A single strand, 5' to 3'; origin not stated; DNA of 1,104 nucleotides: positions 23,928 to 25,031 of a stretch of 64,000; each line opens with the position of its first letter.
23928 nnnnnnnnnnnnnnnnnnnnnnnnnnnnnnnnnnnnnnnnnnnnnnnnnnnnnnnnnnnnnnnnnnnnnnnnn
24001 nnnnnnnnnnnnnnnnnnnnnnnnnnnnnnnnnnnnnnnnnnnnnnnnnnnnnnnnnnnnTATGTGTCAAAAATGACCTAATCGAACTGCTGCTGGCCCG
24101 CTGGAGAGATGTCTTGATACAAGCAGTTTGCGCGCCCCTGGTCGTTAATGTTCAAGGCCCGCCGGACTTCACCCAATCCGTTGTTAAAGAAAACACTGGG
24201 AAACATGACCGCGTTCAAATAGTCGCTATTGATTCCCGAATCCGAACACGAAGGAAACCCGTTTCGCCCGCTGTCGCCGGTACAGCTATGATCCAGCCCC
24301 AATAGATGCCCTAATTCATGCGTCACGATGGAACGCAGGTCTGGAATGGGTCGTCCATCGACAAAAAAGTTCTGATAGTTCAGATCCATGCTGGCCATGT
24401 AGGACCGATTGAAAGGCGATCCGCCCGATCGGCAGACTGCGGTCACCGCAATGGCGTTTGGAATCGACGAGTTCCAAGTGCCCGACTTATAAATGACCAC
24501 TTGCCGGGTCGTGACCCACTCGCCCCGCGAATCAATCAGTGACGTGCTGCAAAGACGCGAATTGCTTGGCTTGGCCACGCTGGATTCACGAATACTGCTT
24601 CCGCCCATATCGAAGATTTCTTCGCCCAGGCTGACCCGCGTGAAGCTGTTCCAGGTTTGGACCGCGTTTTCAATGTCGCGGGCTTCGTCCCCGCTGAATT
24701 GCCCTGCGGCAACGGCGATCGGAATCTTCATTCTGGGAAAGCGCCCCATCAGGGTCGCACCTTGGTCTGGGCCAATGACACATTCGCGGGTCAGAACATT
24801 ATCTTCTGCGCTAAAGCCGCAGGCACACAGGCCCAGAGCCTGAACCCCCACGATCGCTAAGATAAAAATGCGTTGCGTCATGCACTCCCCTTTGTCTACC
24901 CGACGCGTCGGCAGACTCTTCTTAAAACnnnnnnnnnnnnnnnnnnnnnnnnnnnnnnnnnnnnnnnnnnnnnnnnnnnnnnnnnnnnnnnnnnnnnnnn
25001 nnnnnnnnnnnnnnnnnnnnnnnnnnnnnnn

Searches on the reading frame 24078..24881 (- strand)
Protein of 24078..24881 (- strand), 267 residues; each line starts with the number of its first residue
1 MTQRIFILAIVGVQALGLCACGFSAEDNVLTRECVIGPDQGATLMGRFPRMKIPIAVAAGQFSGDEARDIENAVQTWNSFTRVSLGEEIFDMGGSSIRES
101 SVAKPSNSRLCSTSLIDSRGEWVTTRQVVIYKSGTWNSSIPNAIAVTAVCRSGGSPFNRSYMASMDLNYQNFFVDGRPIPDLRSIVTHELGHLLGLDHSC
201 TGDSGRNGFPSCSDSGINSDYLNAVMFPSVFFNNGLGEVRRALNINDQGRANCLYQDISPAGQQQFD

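Call 3: search_protein_families(library=pfam, proteins=[window:24078-24881:-], max_evalue=1)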
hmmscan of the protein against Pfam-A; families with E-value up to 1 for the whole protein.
window:24078-24881:- (267 aa): 11 families
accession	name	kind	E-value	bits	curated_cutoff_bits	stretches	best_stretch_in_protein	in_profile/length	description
PF00413.30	Peptidase_M10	-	4.4e-05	23.8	24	1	177-201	103-127/159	Matrixin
PF13688.12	Reprolysin_5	-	6.8e-05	23.6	27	1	154-217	106-175/196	Metallo-peptidase family M12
PF05572.19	Peptidase_M43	-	0.001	19.4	23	1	167-207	52-93/152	Pregnancy-associated plasma protein-A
PF13583.11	Reprolysin_4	-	0.002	18.3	22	1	184-204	137-157/203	Metallo-peptidase family M12B Reprolysin-like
PF13574.12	Reprolysin_2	-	0.0033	17.8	27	1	180-229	123-173/195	Metallo-peptidase family M12B Reprolysin-like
PF13582.12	Reprolysin_3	-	0.007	17.3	22.4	1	148-199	85-123/123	Metallo-peptidase family M12B Reprolysin-like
PF10462.15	Peptidase_M66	-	0.0077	15.7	20.6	1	184-215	194-226/306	Peptidase M66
PF16313.11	DUF4953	-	0.018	14.7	24.2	1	182-202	13-33/316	Met-zincin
PF12388.14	Peptidase_M57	-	0.024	14.8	21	1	151-199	110-150/212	Dual-action HEIGH metallo-peptidase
PF01400.30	Astacin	-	0.097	12.8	22.5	0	184-200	80-96/189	Astacin (Peptidase family M12A)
PF07998.17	Peptidase_M54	-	0.14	12.6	24.4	1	186-201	149-164/194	Peptidase family M54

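Call 4: search_protein_families(library=ncbifam, proteins=[window:24078-24881:-], max_evalue=1)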
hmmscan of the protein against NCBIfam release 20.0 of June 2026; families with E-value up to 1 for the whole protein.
window:24078-24881:- (267 aa): 5 families
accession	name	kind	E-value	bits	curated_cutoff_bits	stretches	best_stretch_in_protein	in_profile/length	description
NF041905.1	MXAN_2677_2678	equivalog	0.00012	21.2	250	1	181-204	183-206/283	myxosortase-dependent metalloprotease, MXAN_2677/MXAN_2678 family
NF033823.0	archmetzin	subfamily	0.011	15.6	145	1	185-200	125-139/170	archaemetzincin family Zn-dependent metalloprotease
NF035945.1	Zn_serralysin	subfamily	0.055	12.6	500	1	183-214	162-192/462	serralysin family metalloprotease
TIGR03952.1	metzin_BF0631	equivalog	0.09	11.8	208.1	1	181-214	231-264/351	zinc-dependent metalloproteinase lipoprotein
NF052434.1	Mep72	equivalog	0.16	10.5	645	1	186-232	138-184/573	biofilm-associated metzincin protease Mep72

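Call 7: find_homologous_proteins(query=window:24078-24881:-, max_evalue=0.001)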
Query window:24078-24881:- (267 aa): 277 proteins with E <= 0.001 among 1023 candidates; the best 120 are listed.
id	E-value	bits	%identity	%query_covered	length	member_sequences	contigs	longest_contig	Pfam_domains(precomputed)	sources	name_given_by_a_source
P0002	1.1e-177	606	100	100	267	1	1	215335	-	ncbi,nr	ncbi:MAG: hypothetical protein JNL01_08070 [Bdellovibrionales bacterium]|nr:hypothetical protein [Bd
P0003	1.0e-146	505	82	100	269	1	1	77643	-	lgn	-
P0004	2.1e-69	251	54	88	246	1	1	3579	PF00413.31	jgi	jgi:hypothetical protein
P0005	4.5e-69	250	50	92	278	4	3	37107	PF00413.31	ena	-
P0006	1.7e-68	249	50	87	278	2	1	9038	PF00413.31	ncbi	-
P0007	2.2e-68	248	48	98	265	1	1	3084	PF00413.31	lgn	-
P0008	9.9e-66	239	53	79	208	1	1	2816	PF13688.13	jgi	jgi:hypothetical protein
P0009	5.8e-64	234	49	90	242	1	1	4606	PF00413.31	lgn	-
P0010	7.5e-64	233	45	94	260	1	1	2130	PF00413.31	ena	-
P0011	4.2e-62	228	46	93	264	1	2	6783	PF00413.31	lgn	-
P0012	5.6e-62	227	45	96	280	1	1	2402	PF00413.31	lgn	-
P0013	3.7e-61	224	45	94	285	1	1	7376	PF00413.31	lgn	-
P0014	3.8e-61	224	47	91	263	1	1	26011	PF00413.31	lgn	-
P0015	9.1e-61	223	47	86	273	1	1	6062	-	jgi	jgi:hypothetical protein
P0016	1.8e-60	222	51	86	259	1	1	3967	PF00413.31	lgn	-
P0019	3.9e-60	221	48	84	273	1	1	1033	PF00413.31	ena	-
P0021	4.6e-60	221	47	88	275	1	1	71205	PF00413.31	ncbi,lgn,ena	-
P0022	3.6e-59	218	45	89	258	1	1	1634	PF00413.31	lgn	-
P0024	3.7e-59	218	44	96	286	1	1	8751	PF00413.31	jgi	-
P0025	9.0e-59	217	46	89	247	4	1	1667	PF00413.31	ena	-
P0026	2.7e-58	215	46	91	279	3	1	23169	PF00413.31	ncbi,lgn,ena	-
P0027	5.2e-58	214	46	90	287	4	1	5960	PF00413.31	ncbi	ncbi:MAG: matrixin family metalloprotease [Bdellovibrionota bacterium]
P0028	7.0e-58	214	45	89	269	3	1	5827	PF00413.31,PF13688.13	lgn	-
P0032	3.0e-57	212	46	86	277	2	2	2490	PF00413.31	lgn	-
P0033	3.2e-57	212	47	86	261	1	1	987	PF00413.31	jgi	jgi:hypothetical protein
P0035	4.1e-57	211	44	92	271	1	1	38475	PF00413.31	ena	-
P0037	6.7e-57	210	47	90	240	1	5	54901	PF00413.31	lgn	-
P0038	8.5e-57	210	46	93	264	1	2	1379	PF00413.31,PF13688.13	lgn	-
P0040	4.7e-56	208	44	88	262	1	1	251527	PF00413.31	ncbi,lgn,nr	ncbi:MAG: matrixin family metalloprotease [Methylotenera sp.]|nr:matrixin family metalloprotease [Ol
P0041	5.1e-56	208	44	97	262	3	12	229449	-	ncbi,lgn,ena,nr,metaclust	ncbi:MAG TPA: hypothetical protein DCS07_07100 [Bdellovibrionales bacterium]|nr:MAG: hypothetical pr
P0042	5.2e-56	208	44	97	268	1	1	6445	PF00413.31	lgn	-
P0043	6.7e-56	207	45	93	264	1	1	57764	PF00413.31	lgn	-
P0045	9.6e-56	207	47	93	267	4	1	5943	PF05572.20,PF00413.31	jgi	jgi:hypothetical protein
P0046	1.8e-55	206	43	90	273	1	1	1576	PF00413.31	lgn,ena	-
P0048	6.1e-55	204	42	92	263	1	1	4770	PF00413.31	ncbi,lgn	-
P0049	6.7e-55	204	46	90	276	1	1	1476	PF00413.31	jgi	jgi:hypothetical protein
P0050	6.7e-55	204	43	96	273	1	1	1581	PF00413.31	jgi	jgi:hypothetical protein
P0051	9.9e-55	203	44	86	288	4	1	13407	PF00413.31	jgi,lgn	jgi:hypothetical protein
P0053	1.3e-54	203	42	94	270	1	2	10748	PF00413.31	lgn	-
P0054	1.7e-54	203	43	86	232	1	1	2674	PF00413.31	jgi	jgi:hypothetical protein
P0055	1.8e-54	203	45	91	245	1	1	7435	PF00413.31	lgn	-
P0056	1.8e-54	203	44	84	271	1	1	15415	PF00413.31,PF13688.13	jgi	jgi:hypothetical protein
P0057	2.1e-54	202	42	96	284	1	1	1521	PF00413.31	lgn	-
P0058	2.6e-54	202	44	93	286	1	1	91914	PF00413.31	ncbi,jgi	jgi:hypothetical protein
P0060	4.9e-54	201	45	94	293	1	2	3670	PF00413.31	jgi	jgi:hypothetical protein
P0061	9.4e-54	200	43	91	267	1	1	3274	PF00413.31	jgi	jgi:hypothetical protein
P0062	1.0e-53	200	43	90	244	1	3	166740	PF00413.31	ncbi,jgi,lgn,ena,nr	ncbi:MAG: hypothetical protein A2X94_07875 [Bdellovibrionales bacterium GWB1_55_8]|nr:MAG: hypotheti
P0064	1.1e-53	200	43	91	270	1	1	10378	PF00413.31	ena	-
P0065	1.2e-53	200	41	94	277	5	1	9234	PF00413.31,PF13688.13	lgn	-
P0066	1.9e-53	199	45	93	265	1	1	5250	PF00413.31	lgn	-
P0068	2.3e-53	199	44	91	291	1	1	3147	PF00413.31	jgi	jgi:hypothetical protein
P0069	2.5e-53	199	44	86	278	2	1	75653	PF00413.31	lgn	-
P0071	3.3e-53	198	43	86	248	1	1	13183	PF00413.31,PF13688.13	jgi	jgi:hypothetical protein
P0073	3.7e-53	198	43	89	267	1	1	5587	PF00413.31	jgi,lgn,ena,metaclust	metaclust:\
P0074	6.3e-53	197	44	84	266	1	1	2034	PF00413.31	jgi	jgi:hypothetical protein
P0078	1.1e-52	197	42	90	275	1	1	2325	PF00413.31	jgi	jgi:hypothetical protein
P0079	1.1e-52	197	43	91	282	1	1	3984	PF00413.31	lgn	-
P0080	1.4e-52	196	41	93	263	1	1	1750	PF00413.31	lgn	-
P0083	3.7e-52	195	43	86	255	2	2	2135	PF00413.31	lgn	-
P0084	5.4e-52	194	42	96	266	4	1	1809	PF00413.31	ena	-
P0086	9.9e-52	194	44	86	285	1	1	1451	PF00413.31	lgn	-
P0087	1.0e-51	194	44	85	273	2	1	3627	PF00413.31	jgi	jgi:hypothetical protein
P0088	1.1e-51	193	42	89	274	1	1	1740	PF00413.31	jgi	jgi:hypothetical protein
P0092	1.6e-51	193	41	97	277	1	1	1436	PF00413.31,PF13574.13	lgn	-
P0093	1.6e-51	193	43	94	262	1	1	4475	PF00413.31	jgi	-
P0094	1.8e-51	193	40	95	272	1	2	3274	PF00413.31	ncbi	-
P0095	1.9e-51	193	43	94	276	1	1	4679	PF00413.31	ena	-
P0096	1.9e-51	193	43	94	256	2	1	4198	PF00413.31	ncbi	-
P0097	2.0e-51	193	41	94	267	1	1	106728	PF00413.31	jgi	jgi:hypothetical protein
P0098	2.7e-51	192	42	93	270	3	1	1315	PF00413.31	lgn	-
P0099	3.0e-51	192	44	83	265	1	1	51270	PF00413.31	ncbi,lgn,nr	ncbi:MAG: hypothetical protein NDJ89_16855 [Oligoflexia bacterium]|nr:hypothetical protein [Oligofle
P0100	3.3e-51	192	43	93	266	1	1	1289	PF00413.31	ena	-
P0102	6.8e-51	191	44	93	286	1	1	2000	PF00413.31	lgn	-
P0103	8.5e-51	190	42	93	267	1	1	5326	PF00413.31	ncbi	-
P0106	1.9e-50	189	44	94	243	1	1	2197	PF00413.31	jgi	-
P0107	2.1e-50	189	44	85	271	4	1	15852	PF00413.31,PF13583.12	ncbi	-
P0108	2.7e-50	189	43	87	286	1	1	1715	PF00413.31,PF13688.13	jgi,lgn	jgi:hypothetical protein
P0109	3.1e-50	189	41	97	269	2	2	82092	PF00413.31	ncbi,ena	-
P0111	6.6e-50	188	41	89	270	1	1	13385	PF00413.31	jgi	jgi:hypothetical protein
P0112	1.0e-49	187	43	86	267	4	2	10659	PF00413.31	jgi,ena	-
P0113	1.2e-49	187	41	90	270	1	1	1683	PF00413.31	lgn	-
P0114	1.3e-49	187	37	90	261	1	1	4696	PF00413.31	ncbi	-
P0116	1.3e-49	187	41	91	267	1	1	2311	PF00413.31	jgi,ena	-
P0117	1.5e-49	186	41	90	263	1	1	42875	PF00413.31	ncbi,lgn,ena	-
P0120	2.5e-49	186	43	95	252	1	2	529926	PF00413.31,PF13688.13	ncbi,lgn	ncbi:MAG: matrixin family metalloprotease [Bacteriovoracia bacterium]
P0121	2.6e-49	186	43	85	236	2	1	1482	PF00413.31,PF13688.13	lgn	-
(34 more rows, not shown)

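Call 8: find_encoding_contigs(protein=P0003, flank=6000, max_places=3)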
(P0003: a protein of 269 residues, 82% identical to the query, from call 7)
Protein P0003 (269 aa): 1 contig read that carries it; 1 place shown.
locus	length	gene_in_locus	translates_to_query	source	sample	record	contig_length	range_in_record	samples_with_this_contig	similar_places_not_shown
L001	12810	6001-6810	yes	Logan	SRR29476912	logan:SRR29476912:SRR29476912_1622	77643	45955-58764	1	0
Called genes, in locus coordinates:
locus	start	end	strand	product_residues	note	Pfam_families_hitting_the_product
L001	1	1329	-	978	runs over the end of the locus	-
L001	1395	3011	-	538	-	PF13541:ChlI, PF00493:MCM (faint), PF01078:Mg_chelatase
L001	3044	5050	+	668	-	-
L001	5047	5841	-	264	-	PF23441:SDR, PF00106:adh_short, PF08659:KR, PF13561:adh_short_C2, PF08643:DUF1776 (weak)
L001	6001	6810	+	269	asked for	-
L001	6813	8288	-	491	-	PF01966:HD (weak)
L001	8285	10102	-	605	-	PF07973:tRNA_SAD, PF00587:tRNA-synt_2b, PF03129:HGTP_anticodon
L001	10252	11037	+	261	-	-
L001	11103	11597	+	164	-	PF13302:Acetyltransf_3 (weak), PF00583:Acetyltransf_1, PF13673:Acetyltransf_10, PF13508:Acetyltransf_7, PF08445:FR47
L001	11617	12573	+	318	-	PF01464:SLT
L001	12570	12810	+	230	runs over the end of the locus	PF00733:Asn_synthase (weak), PF06508:QueC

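Call 9: find_encoding_contigs(protein=P0005, flank=5000, max_places=3)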
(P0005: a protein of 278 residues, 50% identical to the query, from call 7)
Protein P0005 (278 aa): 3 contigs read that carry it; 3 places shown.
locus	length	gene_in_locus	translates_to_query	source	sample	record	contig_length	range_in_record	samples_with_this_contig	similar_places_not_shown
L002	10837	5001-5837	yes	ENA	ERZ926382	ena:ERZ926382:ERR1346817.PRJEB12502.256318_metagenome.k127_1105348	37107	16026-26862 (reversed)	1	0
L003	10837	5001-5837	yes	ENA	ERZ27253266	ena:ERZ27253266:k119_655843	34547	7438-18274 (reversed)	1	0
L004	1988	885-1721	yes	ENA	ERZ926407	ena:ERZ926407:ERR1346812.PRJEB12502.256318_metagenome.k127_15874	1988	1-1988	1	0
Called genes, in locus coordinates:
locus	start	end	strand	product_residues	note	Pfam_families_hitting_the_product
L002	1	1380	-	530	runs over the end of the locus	PF13541:ChlI, PF00493:MCM (faint), PF01078:Mg_chelatase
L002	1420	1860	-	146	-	PF00226:DnaJ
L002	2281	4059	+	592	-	PF00753:Lactamase_B (weak)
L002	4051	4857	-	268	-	PF23441:SDR, PF00106:adh_short, PF08659:KR, PF13561:adh_short_C2, PF08643:DUF1776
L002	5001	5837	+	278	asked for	PF00413:Peptidase_M10 (weak)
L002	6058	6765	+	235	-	PF13376:OmdA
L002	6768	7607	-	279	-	PF00126:HTH_1, PF03466:LysR_substrate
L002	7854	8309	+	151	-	PF27765:UCP032817-like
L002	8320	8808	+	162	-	PF07366:SnoaL, PF12680:SnoaL_2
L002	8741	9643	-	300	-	PF14394:DUF4423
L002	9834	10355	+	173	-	-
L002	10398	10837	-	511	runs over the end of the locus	PF01966:HD (faint)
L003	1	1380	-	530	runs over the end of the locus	PF13541:ChlI, PF00493:MCM (faint), PF01078:Mg_chelatase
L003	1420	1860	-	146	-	PF00226:DnaJ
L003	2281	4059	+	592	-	PF00753:Lactamase_B (weak)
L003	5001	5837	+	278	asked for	PF00413:Peptidase_M10 (weak)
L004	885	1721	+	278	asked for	PF00413:Peptidase_M10 (weak)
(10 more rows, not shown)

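Call 27: find_related_loci(query=A1, collection=genome_contigs, flank=4000)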
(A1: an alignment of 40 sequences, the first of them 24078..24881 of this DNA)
Query A1 (267 aa) in genome_contigs; peptide patterns used: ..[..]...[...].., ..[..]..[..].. (x = any residue, [..] = any of these).
600 stretches matched a pattern (row limit reached: there are more); 59 encode a relative of the query (tblastn E <= 1e-3); 59 distinct loci.
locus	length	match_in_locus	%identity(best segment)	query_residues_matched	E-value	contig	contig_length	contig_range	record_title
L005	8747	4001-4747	45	8-258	6e-59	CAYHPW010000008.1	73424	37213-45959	MAG TPA_asm: uncultured Bacteriovoracaceae bacterium isolate ERP119705_co14_164 genome assembly, contig: NODE_158_length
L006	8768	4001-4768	43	1-255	1e-57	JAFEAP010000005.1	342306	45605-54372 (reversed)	MAG: Bdellovibrionales bacterium isolate SZAS-2 CK_MAG-98__5__length-342306, whole genome shotgun sequence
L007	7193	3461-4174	42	20-259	3e-56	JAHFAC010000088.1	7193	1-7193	MAG: Bacteriovoracaceae bacterium isolate nzgw166 NODE_18346_length_7194_cov_2.288704, whole genome shotgun sequence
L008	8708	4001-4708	43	25-262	2e-55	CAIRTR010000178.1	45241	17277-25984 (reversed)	MAG: Oligoflexia bacterium isolate Kiruna3_bin-3974 genome assembly, contig: bin-3974:178/323, whole genome shotgun sequ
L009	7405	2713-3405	43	13-255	6e-54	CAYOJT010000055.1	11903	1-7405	MAG TPA_asm: uncultured Bacteriovoracaceae bacterium isolate SRP189682_co1_492 genome assembly, contig: NODE_12132_lengt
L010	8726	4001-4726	39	17-258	1e-51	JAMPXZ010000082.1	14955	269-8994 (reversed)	MAG: Oligoflexia bacterium isolate R2F_R2FSRR_metabat.55 R2F_C2165, whole genome shotgun sequence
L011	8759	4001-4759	38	7-255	2e-48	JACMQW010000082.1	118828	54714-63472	MAG: Oligoflexia bacterium isolate LF-bin-469 FL-bin-469-contig-k141_2449263, whole genome shotgun sequence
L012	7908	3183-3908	43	15-255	9e-46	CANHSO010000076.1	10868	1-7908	MAG: Bacteriovoracaceae bacterium isolate RE-26jul17-183 genome assembly, contig: RE-26jul17-C10399, whole genome shotgu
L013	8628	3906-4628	40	6-255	1e-43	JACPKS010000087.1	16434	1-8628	MAG: Deltaproteobacteria bacterium isolate NC_groundwater_501_Ag_S-0.1um_58_17 S35_SO-1_scaffold_446363, whole genome sh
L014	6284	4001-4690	38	30-255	4e-41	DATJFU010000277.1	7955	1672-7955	MAG TPA_asm: Bdellovibrionota bacterium isolate SMAG_U15468 k141_5118638, whole genome shotgun sequence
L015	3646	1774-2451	40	30-255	5e-30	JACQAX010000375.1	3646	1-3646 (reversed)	MAG: Deltaproteobacteria bacterium isolate NC_groundwater_927_Pr1_S-0.2um_64_13 Montesol18-Sp2_coassembly_scaffold_87088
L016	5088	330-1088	37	5-255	8e-24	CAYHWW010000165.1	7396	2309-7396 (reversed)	MAG TPA_asm: uncultured Oligoflexia bacterium isolate ERP119705_co16_423 genome assembly, contig: NODE_7928_length_7396_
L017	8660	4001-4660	25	17-245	2e-8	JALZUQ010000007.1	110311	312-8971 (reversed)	MAG: Oligoflexales bacterium isolate g2_MAG_00003 g2_MAG_00003_000000000007, whole genome shotgun sequence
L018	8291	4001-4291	36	163-247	4e-8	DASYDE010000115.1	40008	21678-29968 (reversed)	MAG TPA_asm: Kofleriaceae bacterium isolate SMAG_U4951 k141_260520, whole genome shotgun sequence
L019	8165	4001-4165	43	181-229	1e-7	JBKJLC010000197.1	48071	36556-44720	MAG: Kofleriaceae bacterium isolate ant_bin.269 k117_3063700, whole genome shotgun sequence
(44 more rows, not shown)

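Call 32: predict_structure(alignment_id=A1)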
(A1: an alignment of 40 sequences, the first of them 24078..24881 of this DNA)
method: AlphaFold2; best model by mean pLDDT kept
length: 267 residues; sequences in the alignment: 40
mean_pLDDT: 89.8   pTM: 0.86
mean pLDDT of the five models: 89.8, 88.9, 88.6, 88.5, 86.2
residues with pLDDT >= 90: 213; 70-90: 22; 50-70: 21; < 50: 11
segments of 3 or more residues with pLDDT < 50: 17-26
pLDDT, mean of each block of 10 residues (from residue 1): 52 50 57 90 95 98 98 98 97 97 94 96 97 93 96 96 97 94 98 97 81 93 95 95 96 94 73
secondary structure, 60 per line:
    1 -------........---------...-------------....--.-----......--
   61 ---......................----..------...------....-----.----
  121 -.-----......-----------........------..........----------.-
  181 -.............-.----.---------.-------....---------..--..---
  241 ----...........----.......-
elements in order: H8-15 E53-58 H64-85 E98-100 H107-110 E128-133 E145-152 E159-168 H182-194 H219-222 H245-255 H260-266

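Call 35: fold_search(model_id=the predicted structure, library=pdb)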
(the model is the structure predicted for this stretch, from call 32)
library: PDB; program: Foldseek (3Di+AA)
matches with E <= 10: 226; with E <= 0.001: 11
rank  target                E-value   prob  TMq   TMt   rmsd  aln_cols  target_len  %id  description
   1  4in9_A                6.0e-05  1.00  0.43  0.67   5.6       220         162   15  Structure of karilysin MMP-like catalytic domain in complex with inhibitory tetrapeptide SWFP (released 2013-05-15)
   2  2xs4_A                9.4e-05  1.00  0.41  0.62   6.2       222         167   14  Structure of karilysin catalytic MMP domain in complex with magnesium (released 2010-11-03)
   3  8b2q_A                1.1e-04  1.00  0.40  0.62   6.9       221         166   14  Matrix-metallopeptidase inhibitor Potempin A (PotA) from Tannerella forsythia in complex with T. forsythia karilysin. (released 2022-12-21)
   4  4r3v_A                1.9e-04  1.00  0.39  0.56   9.0       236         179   15  Structure of karilysin propeptide and catalytic MMP domain (released 2015-01-07)
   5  2xs3_A                2.8e-04  1.00  0.40  0.61   6.1       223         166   15  Structure of karilysin catalytic MMP domain (released 2010-11-03)
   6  1bzs                  4.9e-04  1.00  0.41  0.63   6.3       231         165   16  CRYSTAL STRUCTURE OF MMP8 COMPLEXED WITH HMR2909 (released 2000-05-31)
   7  2cki_A                5.2e-04  0.99  0.41  0.41   8.0       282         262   16  Structure of Ulilysin, a member of the pappalysin family of metzincin metalloendopeptidases. (released 2006-05-09)
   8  1mmr                  6.7e-04  1.00  0.38  0.56   6.4       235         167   15  MATRILYSIN COMPLEXED WITH SULFODIIMINE INHIBITOR (released 1996-04-03)
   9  2y6d                  7.6e-04  1.00  0.37  0.58   6.6       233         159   15  The Discovery of MMP7 Inhibitors Exploiting a Novel Selectivity Trigger (released 2011-05-04)
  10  8jug_A                8.1e-04  1.00  0.39  0.60   6.1       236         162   14  Crystal structure of human MMP-7 in complex with inhibitor (released 2023-11-01)
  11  3lum_A                9.2e-04  0.97  0.39  0.39   8.7       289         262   13  Structure of ulilysin mutant M290L (released 2010-03-02)
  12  1rm8                  1.1e-03  1.00  0.38  0.57   7.5       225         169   17  Crystal structure of the catalytic domain of MMP-16/MT3-MMP: Characterization of MT-MMP specific features (released 2004-03-09)
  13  830c_A                1.1e-03  1.00  0.34  0.53   8.8       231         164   12  COLLAGENASE-3 (MMP-13) COMPLEXED TO A SULPHONE-BASED HYDROXAMIC ACID (released 1999-08-06)
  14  8jud_A                1.3e-03  1.00  0.38  0.58   6.4       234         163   16  Crystal structure of human MMP-7 in complex with inhibitor (released 2023-11-01)
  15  2pjt_D                1.4e-03  1.00  0.39  0.61   5.7       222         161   14  Crystal structure of the catalytic domain of MMP-13 complexed with WAY-344 (released 2008-04-22)
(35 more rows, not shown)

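Call 46: search_protein_families(library=phrogs, proteins=[window:24078-24881:-], max_evalue=1)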
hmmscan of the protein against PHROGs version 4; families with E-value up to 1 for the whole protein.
window:24078-24881:- (267 aa): 0 families

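Call 47: search_protein_families(library=padloc, proteins=[window:24078-24881:-], max_evalue=1)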
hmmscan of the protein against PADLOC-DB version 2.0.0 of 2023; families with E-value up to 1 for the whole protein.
window:24078-24881:- (267 aa): 0 families
